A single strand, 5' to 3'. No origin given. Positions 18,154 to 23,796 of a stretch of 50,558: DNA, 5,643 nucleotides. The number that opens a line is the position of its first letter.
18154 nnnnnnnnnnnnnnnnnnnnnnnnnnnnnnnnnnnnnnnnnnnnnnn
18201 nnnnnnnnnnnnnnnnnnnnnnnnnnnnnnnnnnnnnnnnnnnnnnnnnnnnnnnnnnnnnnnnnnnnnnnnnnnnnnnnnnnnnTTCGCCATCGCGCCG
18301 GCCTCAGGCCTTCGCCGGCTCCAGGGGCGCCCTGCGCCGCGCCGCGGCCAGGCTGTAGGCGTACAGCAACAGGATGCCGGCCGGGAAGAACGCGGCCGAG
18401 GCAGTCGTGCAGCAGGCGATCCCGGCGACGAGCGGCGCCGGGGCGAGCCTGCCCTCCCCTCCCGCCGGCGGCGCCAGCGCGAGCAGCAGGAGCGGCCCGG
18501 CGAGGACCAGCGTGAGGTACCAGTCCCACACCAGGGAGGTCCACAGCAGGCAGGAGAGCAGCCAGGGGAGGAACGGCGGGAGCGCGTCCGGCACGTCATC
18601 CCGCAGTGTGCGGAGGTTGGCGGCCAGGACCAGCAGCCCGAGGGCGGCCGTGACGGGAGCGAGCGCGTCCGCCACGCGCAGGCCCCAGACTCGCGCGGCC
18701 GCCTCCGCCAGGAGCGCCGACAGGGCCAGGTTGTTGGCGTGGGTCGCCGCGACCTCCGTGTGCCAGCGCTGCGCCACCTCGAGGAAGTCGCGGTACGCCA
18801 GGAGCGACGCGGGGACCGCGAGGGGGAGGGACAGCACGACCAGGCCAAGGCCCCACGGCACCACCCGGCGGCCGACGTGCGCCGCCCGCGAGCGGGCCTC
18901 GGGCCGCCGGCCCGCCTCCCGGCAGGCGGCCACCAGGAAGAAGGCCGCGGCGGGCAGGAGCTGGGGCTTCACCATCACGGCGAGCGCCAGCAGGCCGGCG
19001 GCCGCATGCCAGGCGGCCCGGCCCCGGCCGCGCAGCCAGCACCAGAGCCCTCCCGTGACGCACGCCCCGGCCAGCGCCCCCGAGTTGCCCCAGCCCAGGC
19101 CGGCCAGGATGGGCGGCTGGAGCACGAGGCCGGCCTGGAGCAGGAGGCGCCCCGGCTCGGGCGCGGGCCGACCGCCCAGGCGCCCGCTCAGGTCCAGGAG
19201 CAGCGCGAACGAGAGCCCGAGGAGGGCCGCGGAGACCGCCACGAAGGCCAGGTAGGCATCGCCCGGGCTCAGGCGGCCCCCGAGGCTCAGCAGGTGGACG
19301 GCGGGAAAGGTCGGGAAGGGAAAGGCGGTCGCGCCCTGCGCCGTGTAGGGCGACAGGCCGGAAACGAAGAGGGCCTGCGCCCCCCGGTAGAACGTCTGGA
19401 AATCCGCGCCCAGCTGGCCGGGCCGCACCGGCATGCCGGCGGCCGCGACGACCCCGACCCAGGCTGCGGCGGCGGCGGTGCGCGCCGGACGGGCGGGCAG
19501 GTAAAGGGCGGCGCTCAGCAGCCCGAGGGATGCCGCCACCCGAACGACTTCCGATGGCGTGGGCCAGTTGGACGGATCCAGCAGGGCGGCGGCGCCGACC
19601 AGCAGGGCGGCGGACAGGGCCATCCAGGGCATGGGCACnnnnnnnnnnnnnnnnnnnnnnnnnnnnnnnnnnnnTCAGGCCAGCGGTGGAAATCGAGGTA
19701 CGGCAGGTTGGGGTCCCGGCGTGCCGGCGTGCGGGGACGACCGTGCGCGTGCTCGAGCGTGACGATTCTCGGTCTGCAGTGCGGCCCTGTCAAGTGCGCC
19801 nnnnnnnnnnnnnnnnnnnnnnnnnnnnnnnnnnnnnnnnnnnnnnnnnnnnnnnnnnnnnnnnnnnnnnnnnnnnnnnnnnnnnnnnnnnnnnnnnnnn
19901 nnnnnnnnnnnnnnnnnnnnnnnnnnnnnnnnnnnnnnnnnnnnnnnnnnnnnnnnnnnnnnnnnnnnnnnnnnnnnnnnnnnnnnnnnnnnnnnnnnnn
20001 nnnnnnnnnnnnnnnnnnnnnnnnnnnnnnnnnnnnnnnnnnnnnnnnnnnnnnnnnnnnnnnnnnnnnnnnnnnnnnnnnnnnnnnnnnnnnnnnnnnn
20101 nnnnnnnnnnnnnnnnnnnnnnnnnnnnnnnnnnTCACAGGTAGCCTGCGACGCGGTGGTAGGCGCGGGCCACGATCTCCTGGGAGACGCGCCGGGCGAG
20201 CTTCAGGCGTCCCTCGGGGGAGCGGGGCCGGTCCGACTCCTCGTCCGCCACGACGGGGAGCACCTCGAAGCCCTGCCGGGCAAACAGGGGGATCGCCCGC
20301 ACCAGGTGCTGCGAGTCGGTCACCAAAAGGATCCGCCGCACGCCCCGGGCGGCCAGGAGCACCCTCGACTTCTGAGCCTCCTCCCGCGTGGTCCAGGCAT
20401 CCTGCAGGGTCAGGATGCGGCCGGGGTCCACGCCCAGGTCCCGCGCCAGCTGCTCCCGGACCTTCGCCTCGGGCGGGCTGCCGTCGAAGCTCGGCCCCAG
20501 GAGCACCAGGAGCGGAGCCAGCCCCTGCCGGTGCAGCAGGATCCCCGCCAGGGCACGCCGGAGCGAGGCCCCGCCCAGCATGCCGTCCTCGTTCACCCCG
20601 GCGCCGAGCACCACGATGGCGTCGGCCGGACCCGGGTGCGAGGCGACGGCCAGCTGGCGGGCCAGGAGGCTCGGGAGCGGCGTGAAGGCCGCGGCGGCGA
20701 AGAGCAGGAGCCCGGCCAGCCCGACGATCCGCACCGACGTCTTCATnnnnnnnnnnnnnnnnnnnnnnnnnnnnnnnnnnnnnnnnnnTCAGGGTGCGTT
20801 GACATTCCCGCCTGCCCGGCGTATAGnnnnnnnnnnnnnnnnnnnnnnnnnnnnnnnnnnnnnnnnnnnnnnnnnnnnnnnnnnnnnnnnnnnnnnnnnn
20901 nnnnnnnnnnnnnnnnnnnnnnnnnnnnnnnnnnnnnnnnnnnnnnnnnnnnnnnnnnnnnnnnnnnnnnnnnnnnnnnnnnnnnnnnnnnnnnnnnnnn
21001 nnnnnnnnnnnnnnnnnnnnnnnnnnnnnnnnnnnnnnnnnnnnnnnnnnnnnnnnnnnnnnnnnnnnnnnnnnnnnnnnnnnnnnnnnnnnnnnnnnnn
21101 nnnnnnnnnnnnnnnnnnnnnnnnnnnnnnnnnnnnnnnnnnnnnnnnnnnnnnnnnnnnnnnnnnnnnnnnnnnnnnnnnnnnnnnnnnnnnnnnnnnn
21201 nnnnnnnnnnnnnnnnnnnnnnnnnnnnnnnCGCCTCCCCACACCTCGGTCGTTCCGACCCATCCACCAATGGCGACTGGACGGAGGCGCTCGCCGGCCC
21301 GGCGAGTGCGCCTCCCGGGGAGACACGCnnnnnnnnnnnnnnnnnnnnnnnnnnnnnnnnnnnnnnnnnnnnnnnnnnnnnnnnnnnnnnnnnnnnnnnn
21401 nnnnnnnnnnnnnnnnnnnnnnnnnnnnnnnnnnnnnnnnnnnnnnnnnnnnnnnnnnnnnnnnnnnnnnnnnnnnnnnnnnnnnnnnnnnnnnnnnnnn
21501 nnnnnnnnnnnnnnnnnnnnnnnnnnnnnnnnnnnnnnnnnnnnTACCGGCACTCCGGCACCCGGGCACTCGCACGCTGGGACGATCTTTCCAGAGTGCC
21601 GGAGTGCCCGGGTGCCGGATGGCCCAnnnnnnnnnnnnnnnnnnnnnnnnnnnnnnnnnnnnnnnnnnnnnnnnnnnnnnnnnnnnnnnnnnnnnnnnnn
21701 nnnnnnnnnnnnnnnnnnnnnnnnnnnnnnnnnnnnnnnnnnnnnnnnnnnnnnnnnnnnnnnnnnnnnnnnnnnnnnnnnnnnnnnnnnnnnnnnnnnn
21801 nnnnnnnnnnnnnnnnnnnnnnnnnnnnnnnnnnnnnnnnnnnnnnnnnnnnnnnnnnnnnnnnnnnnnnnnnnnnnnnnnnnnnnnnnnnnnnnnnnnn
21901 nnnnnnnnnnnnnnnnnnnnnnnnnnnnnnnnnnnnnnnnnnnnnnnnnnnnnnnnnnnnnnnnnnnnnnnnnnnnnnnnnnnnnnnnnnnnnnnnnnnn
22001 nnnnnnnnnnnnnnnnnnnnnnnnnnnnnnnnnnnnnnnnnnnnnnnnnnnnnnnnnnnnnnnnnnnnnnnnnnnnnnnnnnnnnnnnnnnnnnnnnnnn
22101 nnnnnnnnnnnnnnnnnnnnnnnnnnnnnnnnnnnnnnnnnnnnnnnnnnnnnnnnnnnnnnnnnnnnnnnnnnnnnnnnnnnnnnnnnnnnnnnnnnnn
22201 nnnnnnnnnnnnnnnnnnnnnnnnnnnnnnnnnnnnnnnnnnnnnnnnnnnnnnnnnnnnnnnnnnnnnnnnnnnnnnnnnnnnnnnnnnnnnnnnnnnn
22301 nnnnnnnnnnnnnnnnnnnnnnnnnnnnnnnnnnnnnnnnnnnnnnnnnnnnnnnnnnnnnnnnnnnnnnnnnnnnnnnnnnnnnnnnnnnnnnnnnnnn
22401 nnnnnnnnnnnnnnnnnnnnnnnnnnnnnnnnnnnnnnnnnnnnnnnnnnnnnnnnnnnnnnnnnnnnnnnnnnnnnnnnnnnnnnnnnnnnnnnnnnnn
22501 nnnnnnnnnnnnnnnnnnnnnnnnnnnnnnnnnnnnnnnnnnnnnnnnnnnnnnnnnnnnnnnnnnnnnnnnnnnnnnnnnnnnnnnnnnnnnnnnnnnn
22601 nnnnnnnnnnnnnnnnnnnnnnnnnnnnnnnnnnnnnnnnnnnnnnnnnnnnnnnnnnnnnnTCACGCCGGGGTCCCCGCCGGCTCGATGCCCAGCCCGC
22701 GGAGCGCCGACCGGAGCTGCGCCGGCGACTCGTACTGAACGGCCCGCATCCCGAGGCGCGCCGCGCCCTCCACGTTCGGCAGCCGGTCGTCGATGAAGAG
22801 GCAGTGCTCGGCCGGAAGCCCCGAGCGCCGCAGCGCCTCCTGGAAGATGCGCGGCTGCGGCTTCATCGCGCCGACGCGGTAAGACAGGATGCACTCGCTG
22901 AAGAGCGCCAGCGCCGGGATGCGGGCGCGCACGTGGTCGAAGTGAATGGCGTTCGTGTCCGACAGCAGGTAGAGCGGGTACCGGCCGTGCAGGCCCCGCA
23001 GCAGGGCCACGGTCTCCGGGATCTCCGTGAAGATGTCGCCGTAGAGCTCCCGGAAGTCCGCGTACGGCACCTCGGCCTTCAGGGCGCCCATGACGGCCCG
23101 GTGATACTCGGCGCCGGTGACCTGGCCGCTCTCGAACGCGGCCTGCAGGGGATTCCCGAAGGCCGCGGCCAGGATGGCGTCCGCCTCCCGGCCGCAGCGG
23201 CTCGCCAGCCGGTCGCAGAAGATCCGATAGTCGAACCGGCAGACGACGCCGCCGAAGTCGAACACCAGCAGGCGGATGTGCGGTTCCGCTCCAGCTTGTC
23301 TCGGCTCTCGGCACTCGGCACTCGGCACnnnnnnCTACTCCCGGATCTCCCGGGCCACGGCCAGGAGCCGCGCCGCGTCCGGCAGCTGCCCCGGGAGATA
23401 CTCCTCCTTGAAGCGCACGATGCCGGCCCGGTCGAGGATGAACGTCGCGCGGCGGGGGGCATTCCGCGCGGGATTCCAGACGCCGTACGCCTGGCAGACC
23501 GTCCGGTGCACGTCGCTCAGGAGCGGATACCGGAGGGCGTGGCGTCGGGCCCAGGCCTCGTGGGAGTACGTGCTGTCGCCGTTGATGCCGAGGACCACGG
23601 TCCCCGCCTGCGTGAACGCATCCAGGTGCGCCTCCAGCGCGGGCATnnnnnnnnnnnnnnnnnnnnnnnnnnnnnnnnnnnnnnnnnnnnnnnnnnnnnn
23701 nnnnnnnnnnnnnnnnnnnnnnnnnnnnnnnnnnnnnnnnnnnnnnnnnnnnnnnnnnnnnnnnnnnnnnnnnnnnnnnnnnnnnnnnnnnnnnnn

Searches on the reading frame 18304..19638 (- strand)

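Call 21: search_protein_families(library=pfam, proteins=[window:18304-19638:-], max_evalue=0.01)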
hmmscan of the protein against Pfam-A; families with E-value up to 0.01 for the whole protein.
window:18304-19638:- (444 aa): 1 family
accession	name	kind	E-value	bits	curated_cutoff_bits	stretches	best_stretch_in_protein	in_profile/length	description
PF09594.16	GT87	-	0.00013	22.2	25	1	109-348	4-217/237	Glycosyltransferase family 87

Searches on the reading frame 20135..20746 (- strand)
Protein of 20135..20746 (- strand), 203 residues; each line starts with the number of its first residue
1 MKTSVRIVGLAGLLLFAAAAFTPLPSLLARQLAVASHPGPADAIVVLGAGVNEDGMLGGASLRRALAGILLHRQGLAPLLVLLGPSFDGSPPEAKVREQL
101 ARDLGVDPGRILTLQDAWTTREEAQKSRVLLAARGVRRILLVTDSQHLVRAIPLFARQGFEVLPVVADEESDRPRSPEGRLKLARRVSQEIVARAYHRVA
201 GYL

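Call 21: search_protein_families(library=pfam, proteins=[window:20135-20746:-], max_evalue=0.01)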
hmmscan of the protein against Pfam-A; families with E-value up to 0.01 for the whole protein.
window:20135-20746:- (203 aa): 1 family
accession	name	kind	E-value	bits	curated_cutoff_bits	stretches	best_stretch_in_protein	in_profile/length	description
PF02698.23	DUF218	-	5.9e-21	75.2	27.6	1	42-173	1-110/133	DUF218 domain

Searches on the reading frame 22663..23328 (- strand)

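Call 21: search_protein_families(library=pfam, proteins=[window:22663-23328:-], max_evalue=0.01)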
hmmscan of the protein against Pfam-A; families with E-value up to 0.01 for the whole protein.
window:22663-23328:- (221 aa): 3 families
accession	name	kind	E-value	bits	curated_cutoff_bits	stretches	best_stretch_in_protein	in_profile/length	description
PF00702.32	Hydrolase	-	4.1e-15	57.1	26.4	1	18-193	1-191/191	haloacid dehalogenase-like hydrolase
PF13419.12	HAD_2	-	4.5e-08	33.8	23.8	1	96-197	73-176/178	Haloacid dehalogenase-like hydrolase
PF13242.12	Hydrolase_like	-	2.3e-06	27.8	22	1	156-211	4-60/75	HAD-hyrolase-like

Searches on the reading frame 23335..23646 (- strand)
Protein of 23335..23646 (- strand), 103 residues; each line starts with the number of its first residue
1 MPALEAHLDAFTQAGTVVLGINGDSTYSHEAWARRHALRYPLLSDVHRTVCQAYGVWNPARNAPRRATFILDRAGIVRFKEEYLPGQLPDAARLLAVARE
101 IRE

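Call 21: search_protein_families(library=pfam, proteins=[window:23335-23646:-], max_evalue=0.01)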
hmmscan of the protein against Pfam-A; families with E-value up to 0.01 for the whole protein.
window:23335-23646:- (103 aa): 2 families
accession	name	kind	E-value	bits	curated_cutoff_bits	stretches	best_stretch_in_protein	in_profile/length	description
PF00578.27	AhpC-TSA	-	5.9e-22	78.3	26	1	1-79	45-123/124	AhpC/TSA family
PF08534.16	Redoxin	-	0.00018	21.8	26.6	1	9-81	55-132/148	Redoxin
